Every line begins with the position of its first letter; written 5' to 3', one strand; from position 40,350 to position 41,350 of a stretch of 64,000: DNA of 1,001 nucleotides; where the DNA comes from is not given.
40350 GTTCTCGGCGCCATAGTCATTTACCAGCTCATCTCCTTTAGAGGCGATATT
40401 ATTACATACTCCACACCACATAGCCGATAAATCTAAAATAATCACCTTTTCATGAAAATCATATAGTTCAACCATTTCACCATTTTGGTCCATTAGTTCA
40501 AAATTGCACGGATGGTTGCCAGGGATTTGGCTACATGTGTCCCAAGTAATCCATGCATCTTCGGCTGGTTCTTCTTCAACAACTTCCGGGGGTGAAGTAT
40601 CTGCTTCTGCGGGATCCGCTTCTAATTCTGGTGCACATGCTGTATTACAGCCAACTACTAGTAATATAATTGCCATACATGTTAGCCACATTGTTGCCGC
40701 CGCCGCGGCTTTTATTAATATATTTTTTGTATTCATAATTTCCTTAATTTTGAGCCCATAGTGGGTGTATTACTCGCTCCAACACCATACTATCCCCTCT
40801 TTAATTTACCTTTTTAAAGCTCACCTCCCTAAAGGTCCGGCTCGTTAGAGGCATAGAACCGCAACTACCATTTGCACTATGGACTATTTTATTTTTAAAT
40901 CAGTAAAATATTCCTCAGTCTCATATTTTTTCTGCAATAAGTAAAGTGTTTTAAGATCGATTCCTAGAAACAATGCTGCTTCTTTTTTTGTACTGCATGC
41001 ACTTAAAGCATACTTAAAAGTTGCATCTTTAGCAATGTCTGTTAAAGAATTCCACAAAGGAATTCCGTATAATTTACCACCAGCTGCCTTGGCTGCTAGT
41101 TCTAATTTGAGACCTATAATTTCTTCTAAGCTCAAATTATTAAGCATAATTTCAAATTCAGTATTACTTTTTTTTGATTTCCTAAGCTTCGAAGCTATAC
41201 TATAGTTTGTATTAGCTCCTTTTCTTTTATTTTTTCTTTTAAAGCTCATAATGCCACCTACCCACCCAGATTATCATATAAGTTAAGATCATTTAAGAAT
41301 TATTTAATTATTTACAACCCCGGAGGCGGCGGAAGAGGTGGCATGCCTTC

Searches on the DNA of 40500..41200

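Call 63: search_with_rna_model(model_id=R1, source=window, start=40500, end=41200, max_evalue=10, filters=off, show_alignments=2)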
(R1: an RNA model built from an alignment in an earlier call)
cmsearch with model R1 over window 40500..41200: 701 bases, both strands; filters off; matches with E-value up to 10: 15.
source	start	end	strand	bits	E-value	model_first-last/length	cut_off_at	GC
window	40881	40914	-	7.5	0.013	1-167/167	no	0.21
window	41130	41187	-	6.1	0.043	1-167/167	no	0.24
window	40880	40915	+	5.5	0.067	1-167/167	no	0.19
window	40839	40860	-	5.2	0.086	31-52/167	no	0.55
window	41122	41195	+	4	0.24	1-167/167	no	0.27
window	40760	40825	-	3.6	0.31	1-167/167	no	0.41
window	40925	40974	+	3.5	0.34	1-167/167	no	0.26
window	40706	40757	+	3.5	0.35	1-167/167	no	0.25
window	40515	40550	-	2.5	0.8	1-167/167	no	0.47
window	41008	41052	-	2.4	0.9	1-167/167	no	0.31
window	40924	40975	-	1.8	1.4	1-167/167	no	0.27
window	40639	40681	-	0.8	3.2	1-167/167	no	0.35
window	41046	41066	+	0.4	4.4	1-167/167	no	0.38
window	40640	40680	+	0.3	4.9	1-167/167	no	0.32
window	40563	40605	+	0.2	5.2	1-167/167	no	0.51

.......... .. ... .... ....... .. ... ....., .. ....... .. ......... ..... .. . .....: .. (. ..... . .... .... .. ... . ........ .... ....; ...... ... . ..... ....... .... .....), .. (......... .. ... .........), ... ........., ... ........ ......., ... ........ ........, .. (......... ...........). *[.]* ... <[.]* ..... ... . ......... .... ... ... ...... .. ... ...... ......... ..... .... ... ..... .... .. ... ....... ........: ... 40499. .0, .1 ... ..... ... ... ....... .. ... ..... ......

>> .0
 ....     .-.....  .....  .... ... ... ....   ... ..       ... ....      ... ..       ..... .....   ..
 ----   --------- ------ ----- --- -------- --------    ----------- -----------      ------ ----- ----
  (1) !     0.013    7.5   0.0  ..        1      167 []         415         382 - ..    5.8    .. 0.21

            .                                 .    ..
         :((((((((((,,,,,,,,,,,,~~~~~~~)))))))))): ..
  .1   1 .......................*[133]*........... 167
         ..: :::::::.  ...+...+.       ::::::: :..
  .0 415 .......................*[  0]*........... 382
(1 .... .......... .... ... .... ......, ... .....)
